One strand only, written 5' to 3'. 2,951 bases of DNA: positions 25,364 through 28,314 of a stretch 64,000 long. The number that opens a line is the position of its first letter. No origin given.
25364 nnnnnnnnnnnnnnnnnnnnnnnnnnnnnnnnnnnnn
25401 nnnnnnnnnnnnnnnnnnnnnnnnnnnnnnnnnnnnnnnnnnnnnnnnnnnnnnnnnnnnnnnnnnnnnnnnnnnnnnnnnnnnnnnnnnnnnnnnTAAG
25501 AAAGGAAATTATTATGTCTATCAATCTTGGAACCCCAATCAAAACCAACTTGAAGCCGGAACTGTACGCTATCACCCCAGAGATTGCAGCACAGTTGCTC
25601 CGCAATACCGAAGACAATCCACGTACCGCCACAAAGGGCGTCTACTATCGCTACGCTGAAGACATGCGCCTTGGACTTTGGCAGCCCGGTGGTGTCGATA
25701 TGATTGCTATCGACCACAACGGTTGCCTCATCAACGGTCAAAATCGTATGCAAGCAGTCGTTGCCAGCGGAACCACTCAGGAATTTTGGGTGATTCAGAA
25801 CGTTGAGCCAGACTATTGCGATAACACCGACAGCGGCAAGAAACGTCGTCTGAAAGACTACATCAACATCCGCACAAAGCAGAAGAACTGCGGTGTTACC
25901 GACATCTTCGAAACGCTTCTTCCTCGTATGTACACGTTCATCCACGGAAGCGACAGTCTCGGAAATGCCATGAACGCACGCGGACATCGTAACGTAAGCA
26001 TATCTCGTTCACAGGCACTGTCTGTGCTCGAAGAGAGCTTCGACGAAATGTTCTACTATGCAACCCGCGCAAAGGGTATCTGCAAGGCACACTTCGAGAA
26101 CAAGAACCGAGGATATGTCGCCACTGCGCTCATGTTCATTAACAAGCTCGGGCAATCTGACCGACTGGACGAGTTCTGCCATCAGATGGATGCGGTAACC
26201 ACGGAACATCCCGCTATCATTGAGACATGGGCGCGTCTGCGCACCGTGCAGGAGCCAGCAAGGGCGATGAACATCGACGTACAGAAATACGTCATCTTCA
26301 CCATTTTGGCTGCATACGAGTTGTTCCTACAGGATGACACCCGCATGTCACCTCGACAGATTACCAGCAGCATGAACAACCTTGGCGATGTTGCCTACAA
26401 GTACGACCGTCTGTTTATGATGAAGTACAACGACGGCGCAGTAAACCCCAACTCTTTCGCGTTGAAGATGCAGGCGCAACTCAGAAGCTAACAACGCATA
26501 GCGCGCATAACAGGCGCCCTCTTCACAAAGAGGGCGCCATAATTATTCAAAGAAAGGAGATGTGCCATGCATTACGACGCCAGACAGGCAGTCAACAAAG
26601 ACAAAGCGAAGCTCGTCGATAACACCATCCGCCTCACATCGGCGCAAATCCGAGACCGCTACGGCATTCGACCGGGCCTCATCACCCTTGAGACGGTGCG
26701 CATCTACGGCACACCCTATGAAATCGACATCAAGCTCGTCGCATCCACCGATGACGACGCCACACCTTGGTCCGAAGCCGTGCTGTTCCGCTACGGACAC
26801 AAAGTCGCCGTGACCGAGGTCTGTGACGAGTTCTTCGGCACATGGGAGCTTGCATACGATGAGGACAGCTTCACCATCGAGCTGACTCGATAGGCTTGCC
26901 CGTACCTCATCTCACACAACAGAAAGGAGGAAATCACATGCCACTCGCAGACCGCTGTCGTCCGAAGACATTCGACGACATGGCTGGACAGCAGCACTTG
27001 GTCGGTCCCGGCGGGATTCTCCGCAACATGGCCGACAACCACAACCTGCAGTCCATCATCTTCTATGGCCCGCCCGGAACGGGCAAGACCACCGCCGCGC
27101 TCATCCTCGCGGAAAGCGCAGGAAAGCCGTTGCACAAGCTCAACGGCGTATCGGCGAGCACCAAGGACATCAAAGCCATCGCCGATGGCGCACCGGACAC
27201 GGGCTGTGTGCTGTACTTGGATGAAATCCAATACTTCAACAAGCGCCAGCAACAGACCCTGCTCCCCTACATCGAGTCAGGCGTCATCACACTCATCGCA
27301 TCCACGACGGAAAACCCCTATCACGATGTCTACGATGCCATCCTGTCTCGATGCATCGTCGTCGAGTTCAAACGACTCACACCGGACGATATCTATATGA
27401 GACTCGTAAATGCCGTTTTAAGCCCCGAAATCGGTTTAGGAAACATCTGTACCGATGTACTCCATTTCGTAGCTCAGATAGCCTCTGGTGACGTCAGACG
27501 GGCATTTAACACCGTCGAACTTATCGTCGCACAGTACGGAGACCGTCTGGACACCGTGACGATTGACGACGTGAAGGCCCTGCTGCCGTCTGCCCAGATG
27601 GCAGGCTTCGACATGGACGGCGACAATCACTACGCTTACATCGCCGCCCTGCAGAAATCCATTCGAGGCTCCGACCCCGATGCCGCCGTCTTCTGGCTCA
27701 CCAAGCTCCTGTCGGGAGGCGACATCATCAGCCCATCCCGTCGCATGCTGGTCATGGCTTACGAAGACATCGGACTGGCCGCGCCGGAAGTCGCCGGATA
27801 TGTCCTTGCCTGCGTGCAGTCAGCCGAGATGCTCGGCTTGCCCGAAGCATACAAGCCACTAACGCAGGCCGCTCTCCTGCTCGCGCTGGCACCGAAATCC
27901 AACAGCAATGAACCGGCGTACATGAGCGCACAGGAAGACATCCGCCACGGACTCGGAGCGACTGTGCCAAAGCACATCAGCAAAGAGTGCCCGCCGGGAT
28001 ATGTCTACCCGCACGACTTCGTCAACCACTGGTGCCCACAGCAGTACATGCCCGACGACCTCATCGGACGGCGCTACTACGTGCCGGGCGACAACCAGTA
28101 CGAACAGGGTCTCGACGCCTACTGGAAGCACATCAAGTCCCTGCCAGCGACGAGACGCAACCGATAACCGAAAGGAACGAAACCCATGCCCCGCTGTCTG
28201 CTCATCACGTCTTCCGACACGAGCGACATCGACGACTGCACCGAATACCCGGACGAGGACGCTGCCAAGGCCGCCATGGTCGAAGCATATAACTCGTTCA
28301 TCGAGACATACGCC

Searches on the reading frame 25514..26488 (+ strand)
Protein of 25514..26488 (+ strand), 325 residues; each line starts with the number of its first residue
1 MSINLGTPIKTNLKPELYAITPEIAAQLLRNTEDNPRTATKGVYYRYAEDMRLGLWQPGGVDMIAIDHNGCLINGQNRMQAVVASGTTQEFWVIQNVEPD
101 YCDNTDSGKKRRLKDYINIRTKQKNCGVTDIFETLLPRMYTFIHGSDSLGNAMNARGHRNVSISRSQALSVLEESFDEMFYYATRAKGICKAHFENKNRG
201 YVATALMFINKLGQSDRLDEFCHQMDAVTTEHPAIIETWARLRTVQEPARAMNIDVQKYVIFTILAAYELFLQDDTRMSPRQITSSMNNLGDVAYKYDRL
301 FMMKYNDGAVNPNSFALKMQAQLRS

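Call 3: search_protein_families(library=pfam, proteins=[window:25514-26488:+], max_evalue=0.1)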
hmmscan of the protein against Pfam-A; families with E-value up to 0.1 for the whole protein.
window:25514-26488:+ (325 aa): 0 families

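Call 4: search_protein_families(library=phrogs, proteins=[window:25514-26488:+], max_evalue=0.01)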
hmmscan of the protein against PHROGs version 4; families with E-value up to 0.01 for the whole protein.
window:25514-26488:+ (325 aa): 1 family
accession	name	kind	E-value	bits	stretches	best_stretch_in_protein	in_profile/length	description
phrog_5931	-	unknown function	3.1e-26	93.5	1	9-284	4-268/282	-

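Call 30: search_protein_families(library=padloc, proteins=[window:25514-26488:+], max_evalue=0.01)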
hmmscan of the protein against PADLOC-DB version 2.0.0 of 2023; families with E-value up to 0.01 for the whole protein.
window:25514-26488:+ (325 aa): 0 families

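Call 31: search_protein_families(library=ncbifam, proteins=[window:25514-26488:+], max_evalue=0.1)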
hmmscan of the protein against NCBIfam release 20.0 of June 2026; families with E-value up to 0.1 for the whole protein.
window:25514-26488:+ (325 aa): 0 families

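Call 32: search_solved_structures(query=window:25514-26488:+, max_evalue=1)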
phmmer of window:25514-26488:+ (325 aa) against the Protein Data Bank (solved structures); distinct sequences matched with E-value up to 1: 0.

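Call 64: search_protein_families(library=pfam, proteins=[window:25514-26488:+], max_evalue=10)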
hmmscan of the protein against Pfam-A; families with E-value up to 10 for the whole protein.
window:25514-26488:+ (325 aa): 0 families

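Call 72: find_homologous_proteins(query=window:25514-26488:+)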
Query window:25514-26488:+ (325 aa): 11 proteins with E <= 0.001 among 934 candidates.
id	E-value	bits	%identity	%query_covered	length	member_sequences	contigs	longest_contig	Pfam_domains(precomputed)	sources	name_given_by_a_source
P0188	3.3e-204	695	93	100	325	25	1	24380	-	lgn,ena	-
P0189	2.8e-81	291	46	97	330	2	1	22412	-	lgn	-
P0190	3.6e-81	291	47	97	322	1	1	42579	-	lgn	-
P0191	8.1e-80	287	46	97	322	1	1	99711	-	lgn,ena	-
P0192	9.6e-80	286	46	97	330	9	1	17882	-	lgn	-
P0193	6.3e-79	284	46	97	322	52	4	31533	-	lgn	-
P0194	2.6e-78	282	46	97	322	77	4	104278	-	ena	-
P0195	6.4e-78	280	45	97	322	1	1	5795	-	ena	-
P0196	1.0e-77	280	46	97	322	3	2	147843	-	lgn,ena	-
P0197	2.2e-75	272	44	97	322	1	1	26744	-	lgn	-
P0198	6.6e-73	264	44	97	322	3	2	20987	-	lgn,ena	-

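Call 75: search_solved_structures(query=A4, max_evalue=10)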
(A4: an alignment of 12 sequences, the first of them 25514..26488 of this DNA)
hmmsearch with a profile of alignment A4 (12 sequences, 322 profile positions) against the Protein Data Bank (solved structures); distinct sequences matched with E-value up to 10: 0.

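Call 83: predict_structure(alignment_id=A4)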
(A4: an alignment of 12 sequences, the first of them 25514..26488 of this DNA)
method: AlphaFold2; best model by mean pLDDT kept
length: 325 residues; sequences in the alignment: 12
mean_pLDDT: 46.8   pTM: 0.33
mean pLDDT of the five models: 46.8, 45.3, 43.9, 42.2, 36.1
residues with pLDDT >= 90: 11; 70-90: 48; 50-70: 34; < 50: 232
segments of 3 or more residues with pLDDT < 50: 38-61, 99-232, 245-263, 265-276, 289-325
pLDDT, mean of each block of 10 residues (from residue 1): 72 71 91 65 39 36 70 79 88 68 30 35 36 39 34 34 37 35 28 25 29 40 41 51 47 44 47 46 52 36 29 31 36
secondary structure, 60 per line:
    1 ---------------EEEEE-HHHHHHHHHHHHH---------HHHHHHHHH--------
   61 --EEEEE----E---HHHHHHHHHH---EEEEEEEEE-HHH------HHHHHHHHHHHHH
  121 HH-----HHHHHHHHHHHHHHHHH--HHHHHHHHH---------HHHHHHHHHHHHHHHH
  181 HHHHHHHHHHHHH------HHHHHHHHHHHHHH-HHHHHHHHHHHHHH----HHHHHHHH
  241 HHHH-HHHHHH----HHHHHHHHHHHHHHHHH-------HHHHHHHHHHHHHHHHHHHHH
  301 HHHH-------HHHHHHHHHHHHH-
elements in order: E16-20 H22-34 H44-52 E63-67 H76-85 E89-97 H108-122 H128-144 H147-155 H165-193 H200-213 H215-228 H233-244 H246-251 H256-272 H280-304 H312-324

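Call 86: fold_search(model_id=the predicted structure, library=pdb)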
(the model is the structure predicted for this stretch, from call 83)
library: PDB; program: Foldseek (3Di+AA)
matches with E <= 10: 19; with E <= 0.001: 0
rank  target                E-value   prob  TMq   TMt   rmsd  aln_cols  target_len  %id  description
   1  8oyx_A                3.8e-01  0.12  0.15  0.19  20.4       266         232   14  De novo designed soluble GPCR-like fold GLF_18 (released 2023-10-18)
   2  7jm3                  2.1e+00  0.07  0.12  0.15  17.0       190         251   10  Full-length three-dimensional structure of the influenza A virus M1 protein and its organization into a matrix layer (released 2020-08-12)
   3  3qbm_B                3.8e+00  0.06  0.14  0.20  13.9       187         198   12  Crystal structure of a TetR transcriptional regulator (Caur_2221) from CHLOROFLEXUS AURANTIACUS J-10-FL at 1.80 A reso (released 2011-02-02)
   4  9k80_A                4.3e+00  0.03  0.13  0.17  19.8       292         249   13  Cryo-EM structure of designed zinc-induced filament Fiber-n6-Zn1-HEHE-5 (released 2025-10-29)
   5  1dgr_X                6.0e+00  0.05  0.07  0.22   3.9        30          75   43  Refined crystal structure of canavalin from jack bean (released 1999-12-29)
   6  1dgw_X                6.0e+00  0.04  0.07  0.21   4.0        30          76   43  Structure of the rhombohedral crystal of canavalin from jack bean (released 1999-12-20)
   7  6r6b_A                6.3e+00  0.02  0.11  0.17  21.5       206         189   16  Structure of the core Shigella flexneri type III secretion system export gate complex SctRST (Spa24/Spa9/Spa29). (released 2019-05-29)
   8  7kr5_A                7.0e+00  0.04  0.13  0.23   9.3       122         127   17  Cryo-EM structure of the CRAC channel Orai in an open conformation; H206A gain-of-function mutation in complex with an (released 2020-12-09)
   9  8r1f_B                7.0e+00  0.02  0.09  0.15  12.8        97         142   12  Monomeric E6AP-E6-p53 ternary complex (released 2023-12-06)
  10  8b8x_A                7.0e+00  0.01  0.11  0.13  26.9       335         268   11  Crystal structure of PPARG and NCOR2 with SR10221, an inverse agonist (released 2022-12-28)
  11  6mux_e                7.8e+00  0.01  0.12  0.18  20.1       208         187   13  The structure of the Plasmodium falciparum 20S proteasome in complex with one PA28 activator (released 2019-08-07)
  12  1cau_B                8.3e+00  0.04  0.07  0.11   3.9        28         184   39  DETERMINATION OF THREE CRYSTAL STRUCTURES OF CANAVALIN BY MOLECULAR REPLACEMENT (released 1993-10-31)
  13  1uij_C                8.3e+00  0.03  0.06  0.06   3.8        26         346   35  Crystal Structure Of Soybean beta-Conglycinin Beta Homotrimer (I122M/K124W) (released 2004-07-16)
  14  6v7g                  8.3e+00  0.03  0.07  0.06   3.8        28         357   39  Binding of Benzoic Acid and Anions Within the Cupin Domains of the Vicillin Protein Canavalin from Jack Bean (canavalia  (released 2020-02-19)
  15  7b3b_C                8.8e+00  0.07  0.12  0.38   5.1        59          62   19  Structure of elongating SARS-CoV-2 RNA-dependent RNA polymerase with Remdesivir at position -3 (structure 1) (released 2020-12-23)
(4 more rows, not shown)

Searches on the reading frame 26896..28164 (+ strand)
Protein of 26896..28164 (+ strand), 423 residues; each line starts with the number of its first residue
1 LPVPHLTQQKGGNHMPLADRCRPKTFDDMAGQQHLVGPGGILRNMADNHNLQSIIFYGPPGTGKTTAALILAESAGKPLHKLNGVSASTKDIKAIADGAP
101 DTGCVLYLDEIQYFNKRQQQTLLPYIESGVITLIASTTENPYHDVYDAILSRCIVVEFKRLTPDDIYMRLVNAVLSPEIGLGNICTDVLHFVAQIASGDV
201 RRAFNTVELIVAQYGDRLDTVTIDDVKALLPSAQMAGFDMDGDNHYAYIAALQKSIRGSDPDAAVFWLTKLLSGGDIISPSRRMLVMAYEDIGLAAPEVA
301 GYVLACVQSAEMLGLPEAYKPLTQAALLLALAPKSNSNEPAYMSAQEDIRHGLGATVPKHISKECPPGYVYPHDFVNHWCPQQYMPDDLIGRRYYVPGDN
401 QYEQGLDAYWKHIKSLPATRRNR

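Call 3: search_protein_families(library=pfam, proteins=[window:26896-28164:+], max_evalue=0.1)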
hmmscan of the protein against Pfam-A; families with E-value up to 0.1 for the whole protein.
window:26896-28164:+ (423 aa): 23 families
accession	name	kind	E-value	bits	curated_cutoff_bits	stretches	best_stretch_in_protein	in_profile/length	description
PF12002.13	MgsA_C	-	7.5e-47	159.8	27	1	258-413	1-166/167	MgsA AAA+ ATPase C terminal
PF16193.11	AAA_assoc_2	-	3.4e-16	59.7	34.3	1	185-257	8-81/81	AAA C-terminal domain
PF00004.35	AAA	-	1.6e-12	48.4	21.2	1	54-155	1-125/131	ATPase family associated with various cellular activities (AAA)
PF05496.18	RuvB_N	-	1.4e-10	41.6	27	1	22-135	2-117/159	Holliday junction DNA helicase RuvB P-loop domain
PF07728.20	AAA_5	-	6.4e-06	26.7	22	1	54-140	2-104/139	AAA domain (dynein-related subfamily)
PF14532.12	Sigma54_activ_2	-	0.00013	22.6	25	1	56-137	26-107/138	Sigma-54 interaction domain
PF01057.23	Parvo_NS1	-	0.00018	21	20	1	53-132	115-169/271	Parvovirus non-structural protein NS1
PF01078.27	Mg_chelatase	-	0.00022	21.1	20.3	0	47-71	21-42/207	Magnesium chelatase, subunit ChlI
PF13401.12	AAA_22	-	0.00089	20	27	1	52-86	6-33/130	AAA domain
PF13177.12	DNA_pol3_delta2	-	0.0014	19.1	27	0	108-161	107-160/161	DNA polymerase III, delta subunit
PF00158.32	Sigma54_activat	-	0.0044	17.2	20.2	0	103-139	94-130/168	Sigma-54 interaction domain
PF20720.3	nSTAND3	-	0.0048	17.1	27.2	1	52-110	18-73/155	Novel STAND NTPase 3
PF13521.12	AAA_28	-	0.0085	16.8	27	1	54-77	2-25/164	AAA domain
PF13191.12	AAA_16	-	0.0092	16.9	32.6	0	49-78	22-51/167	AAA ATPase domain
PF00910.28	RNA_helicase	-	0.011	16.7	21.5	1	54-116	1-64/105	RNA helicase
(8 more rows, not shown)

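Call 4: search_protein_families(library=phrogs, proteins=[window:26896-28164:+], max_evalue=0.01)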
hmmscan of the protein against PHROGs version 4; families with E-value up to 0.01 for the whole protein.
window:26896-28164:+ (423 aa): 13 families
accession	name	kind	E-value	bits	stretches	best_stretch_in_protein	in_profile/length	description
phrog_5846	-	DNA, RNA and nucleotide metabolism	1e-56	193.9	1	14-361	3-369/380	clamp loader of DNA polymerase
phrog_168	-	DNA, RNA and nucleotide metabolism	3.5e-19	70.6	1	19-212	13-212/314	clamp loader of DNA polymerase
phrog_11838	-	DNA, RNA and nucleotide metabolism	1.4e-14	55.1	1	21-268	11-262/420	clamp loader of DNA polymerase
phrog_3757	-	unknown function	4e-10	40.6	1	51-119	126-202/367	-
phrog_10401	-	other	4.8e-08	33.2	1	52-114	461-530/667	ATPase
phrog_7485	-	unknown function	2.9e-06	27.5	1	53-119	229-297/430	-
phrog_29662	-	other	3.2e-05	23.9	1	53-179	351-489/548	ATP-dependent protease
phrog_296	-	integration and excision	0.00066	19.5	0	54-74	321-341/626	DNA transposition protein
phrog_4339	-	unknown function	0.00096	19.4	1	24-166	286-443/552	-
phrog_5484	-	DNA, RNA and nucleotide metabolism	0.0011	19.6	1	41-80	19-57/239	DnaA-like replication initiation protein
phrog_2107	-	other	0.0017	19.1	1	52-95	4-47/201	thymidylate kinase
phrog_9172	-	unknown function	0.0023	17.8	1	51-76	107-132/509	-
phrog_7998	-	unknown function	0.0065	16.7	0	89-139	105-155/339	-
